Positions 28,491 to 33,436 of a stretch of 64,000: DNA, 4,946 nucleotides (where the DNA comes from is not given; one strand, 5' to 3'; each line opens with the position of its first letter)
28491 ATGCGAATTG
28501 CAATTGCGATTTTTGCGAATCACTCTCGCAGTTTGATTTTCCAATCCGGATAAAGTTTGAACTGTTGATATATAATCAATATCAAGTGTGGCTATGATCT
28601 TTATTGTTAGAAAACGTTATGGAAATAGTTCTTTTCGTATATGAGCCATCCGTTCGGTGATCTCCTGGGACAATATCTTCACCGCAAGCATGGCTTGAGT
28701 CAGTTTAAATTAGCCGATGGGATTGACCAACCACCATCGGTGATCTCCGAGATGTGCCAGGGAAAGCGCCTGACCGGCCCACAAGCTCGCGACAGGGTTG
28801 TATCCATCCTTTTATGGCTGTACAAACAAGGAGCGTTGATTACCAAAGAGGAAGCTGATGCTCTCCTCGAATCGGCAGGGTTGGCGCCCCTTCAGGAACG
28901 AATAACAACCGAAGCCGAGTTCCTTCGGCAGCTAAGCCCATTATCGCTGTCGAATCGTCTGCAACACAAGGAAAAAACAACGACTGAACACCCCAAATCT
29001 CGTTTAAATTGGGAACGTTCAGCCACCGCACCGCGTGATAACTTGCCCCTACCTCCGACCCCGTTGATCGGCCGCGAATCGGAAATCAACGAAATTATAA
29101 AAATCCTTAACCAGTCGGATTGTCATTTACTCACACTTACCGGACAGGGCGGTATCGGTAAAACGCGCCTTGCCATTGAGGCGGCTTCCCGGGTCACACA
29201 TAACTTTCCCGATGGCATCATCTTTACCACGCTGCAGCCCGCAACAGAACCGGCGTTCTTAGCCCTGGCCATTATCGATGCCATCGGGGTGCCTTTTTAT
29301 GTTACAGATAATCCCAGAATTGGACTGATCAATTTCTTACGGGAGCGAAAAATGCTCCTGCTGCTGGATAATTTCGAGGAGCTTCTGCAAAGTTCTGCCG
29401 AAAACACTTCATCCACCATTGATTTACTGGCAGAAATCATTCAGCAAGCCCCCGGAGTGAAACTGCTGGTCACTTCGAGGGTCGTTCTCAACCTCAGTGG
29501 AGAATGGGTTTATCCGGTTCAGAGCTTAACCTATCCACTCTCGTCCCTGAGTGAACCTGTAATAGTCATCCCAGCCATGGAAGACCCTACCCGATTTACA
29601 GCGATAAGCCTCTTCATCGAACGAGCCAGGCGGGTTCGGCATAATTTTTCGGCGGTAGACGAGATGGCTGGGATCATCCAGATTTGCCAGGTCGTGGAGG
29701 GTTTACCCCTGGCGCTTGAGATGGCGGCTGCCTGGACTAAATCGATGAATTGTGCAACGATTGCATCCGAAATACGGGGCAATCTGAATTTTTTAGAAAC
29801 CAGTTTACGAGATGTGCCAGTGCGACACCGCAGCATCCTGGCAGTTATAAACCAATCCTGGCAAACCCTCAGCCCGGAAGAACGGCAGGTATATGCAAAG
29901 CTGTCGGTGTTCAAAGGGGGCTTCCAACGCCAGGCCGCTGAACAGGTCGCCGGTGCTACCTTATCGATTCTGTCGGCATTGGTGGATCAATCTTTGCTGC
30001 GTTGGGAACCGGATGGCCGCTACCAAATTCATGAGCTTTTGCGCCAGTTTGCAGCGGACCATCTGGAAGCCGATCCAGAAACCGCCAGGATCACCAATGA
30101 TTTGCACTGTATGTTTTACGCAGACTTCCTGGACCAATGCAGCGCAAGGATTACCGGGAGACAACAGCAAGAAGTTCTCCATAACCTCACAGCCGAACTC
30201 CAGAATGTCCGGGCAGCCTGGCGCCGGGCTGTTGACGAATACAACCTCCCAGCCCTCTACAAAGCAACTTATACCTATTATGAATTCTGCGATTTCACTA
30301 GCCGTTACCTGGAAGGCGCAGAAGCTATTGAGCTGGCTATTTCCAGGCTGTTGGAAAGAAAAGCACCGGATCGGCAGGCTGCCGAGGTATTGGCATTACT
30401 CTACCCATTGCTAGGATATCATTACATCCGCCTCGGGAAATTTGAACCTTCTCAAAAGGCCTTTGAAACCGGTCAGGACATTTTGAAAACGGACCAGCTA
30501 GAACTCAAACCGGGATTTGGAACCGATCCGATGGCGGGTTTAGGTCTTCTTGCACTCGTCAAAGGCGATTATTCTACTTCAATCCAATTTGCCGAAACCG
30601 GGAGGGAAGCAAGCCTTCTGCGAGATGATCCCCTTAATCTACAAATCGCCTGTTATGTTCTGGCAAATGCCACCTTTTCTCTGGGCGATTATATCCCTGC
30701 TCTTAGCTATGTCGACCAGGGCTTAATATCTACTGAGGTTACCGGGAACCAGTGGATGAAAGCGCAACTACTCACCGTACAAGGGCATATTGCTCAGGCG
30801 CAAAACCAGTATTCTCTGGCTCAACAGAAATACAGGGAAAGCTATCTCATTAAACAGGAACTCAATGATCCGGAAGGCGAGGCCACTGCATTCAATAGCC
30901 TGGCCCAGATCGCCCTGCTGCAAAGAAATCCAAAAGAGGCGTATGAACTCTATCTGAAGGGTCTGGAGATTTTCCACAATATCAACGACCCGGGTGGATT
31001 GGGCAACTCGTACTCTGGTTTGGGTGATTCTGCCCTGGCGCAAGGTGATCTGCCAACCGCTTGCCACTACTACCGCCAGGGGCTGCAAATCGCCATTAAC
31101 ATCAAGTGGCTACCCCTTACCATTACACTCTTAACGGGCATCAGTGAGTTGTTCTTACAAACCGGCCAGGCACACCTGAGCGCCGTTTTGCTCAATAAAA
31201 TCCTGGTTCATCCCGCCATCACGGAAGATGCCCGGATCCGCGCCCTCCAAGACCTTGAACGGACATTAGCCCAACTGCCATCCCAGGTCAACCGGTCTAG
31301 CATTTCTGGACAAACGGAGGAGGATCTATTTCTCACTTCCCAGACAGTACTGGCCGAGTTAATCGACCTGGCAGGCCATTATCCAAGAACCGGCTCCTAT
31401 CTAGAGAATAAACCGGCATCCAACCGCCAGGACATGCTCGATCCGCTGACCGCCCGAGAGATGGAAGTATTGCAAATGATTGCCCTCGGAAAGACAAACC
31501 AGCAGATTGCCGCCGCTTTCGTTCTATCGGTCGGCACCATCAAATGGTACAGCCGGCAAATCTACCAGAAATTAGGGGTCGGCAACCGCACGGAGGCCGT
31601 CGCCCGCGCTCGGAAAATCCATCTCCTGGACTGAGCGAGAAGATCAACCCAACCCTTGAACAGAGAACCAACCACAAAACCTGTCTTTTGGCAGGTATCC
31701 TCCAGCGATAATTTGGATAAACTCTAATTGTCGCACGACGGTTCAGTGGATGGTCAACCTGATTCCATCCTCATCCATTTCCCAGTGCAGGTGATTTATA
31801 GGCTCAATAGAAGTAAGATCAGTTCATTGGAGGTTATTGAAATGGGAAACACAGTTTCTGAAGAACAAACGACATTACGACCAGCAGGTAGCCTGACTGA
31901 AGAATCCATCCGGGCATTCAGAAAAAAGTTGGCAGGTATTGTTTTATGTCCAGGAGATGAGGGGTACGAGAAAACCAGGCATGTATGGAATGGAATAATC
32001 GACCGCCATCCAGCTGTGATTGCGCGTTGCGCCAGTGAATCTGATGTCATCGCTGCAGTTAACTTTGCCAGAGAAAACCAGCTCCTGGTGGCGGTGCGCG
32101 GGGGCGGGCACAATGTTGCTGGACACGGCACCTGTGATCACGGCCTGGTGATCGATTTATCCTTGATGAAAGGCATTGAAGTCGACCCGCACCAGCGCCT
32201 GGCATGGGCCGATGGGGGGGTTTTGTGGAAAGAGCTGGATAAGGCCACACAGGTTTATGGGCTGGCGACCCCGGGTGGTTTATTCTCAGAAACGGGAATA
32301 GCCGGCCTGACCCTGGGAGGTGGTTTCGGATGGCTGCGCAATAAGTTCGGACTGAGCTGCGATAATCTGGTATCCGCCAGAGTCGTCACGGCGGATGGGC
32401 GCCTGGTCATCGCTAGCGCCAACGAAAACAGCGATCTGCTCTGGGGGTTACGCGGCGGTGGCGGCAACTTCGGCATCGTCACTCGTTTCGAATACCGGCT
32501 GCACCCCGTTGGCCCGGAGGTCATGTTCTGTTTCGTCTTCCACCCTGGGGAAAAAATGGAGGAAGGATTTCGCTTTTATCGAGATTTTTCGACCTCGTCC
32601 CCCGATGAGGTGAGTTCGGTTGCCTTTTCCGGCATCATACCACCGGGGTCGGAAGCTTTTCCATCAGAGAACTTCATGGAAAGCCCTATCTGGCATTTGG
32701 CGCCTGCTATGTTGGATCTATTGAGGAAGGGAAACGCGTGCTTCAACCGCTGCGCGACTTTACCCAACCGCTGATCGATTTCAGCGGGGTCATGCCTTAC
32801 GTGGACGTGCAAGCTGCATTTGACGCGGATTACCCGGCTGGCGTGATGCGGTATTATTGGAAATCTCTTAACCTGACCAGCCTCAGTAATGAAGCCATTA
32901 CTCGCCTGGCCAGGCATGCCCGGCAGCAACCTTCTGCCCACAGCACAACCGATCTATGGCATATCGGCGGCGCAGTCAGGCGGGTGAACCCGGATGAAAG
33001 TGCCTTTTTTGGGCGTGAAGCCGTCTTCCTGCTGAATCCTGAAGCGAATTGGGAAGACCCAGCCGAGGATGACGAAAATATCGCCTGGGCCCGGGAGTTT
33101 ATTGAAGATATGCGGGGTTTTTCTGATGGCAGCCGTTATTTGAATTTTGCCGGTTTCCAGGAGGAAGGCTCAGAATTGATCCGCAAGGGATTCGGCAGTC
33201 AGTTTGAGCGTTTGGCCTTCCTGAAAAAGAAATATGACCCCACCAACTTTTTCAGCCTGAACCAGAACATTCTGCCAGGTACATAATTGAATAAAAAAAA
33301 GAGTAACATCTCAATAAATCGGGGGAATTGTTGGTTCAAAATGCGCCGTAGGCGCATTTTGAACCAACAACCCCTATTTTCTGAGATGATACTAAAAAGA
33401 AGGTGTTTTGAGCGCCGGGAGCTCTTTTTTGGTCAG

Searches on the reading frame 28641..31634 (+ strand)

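Call 67: search_protein_families(library=pfam, proteins=[window:28641-31634:+], max_evalue=0.0001)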
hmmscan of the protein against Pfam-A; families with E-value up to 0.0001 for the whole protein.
window:28641-31634:+ (997 aa): 6 families
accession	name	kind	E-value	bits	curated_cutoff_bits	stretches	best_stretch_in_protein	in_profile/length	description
PF00196.25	GerE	-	1.5e-17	63.4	23.5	1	934-988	1-55/57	Bacterial regulatory proteins, luxR family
PF13424.12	TPR_12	-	1.1e-13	51.6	30.1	2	748-818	3-75/77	Tetratricopeptide repeat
PF07719.23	TPR_2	-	6.5e-10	38.8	27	0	790-818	3-31/34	Tetratricopeptide repeat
PF00931.28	NB-ARC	-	1.4e-05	25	23.5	0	146-244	2-108/248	NB-ARC domain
PF00515.34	TPR_1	-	3.7e-05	23.8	27.8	0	748-780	1-33/34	Tetratricopeptide repeat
PF13191.12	AAA_16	-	4.7e-05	24.4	32.6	0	141-197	1-57/167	AAA ATPase domain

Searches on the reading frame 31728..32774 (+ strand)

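Call 67: search_protein_families(library=pfam, proteins=[window:31728-32774:+], max_evalue=0.0001)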
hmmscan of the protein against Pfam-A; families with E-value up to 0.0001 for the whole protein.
window:31728-32774:+ (348 aa): 1 family
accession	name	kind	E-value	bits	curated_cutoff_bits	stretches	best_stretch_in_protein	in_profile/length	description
PF01565.28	FAD_binding_4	-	3e-34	118.1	26.4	1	95-228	1-137/139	FAD binding domain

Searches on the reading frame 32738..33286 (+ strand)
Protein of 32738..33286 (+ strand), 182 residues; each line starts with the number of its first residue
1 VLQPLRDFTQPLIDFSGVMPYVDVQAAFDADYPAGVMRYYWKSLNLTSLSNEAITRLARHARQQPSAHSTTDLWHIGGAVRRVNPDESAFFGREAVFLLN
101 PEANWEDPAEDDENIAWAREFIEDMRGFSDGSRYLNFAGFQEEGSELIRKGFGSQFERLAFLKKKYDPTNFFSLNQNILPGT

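Call 67: search_protein_families(library=pfam, proteins=[window:32738-33286:+], max_evalue=0.0001)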
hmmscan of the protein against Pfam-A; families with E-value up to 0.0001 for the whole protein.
window:32738-33286:+ (182 aa): 1 family
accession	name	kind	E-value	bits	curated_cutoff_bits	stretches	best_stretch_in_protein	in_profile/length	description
PF08031.17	BBE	-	1e-10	41.9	20.6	1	134-178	2-44/45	Berberine and berberine like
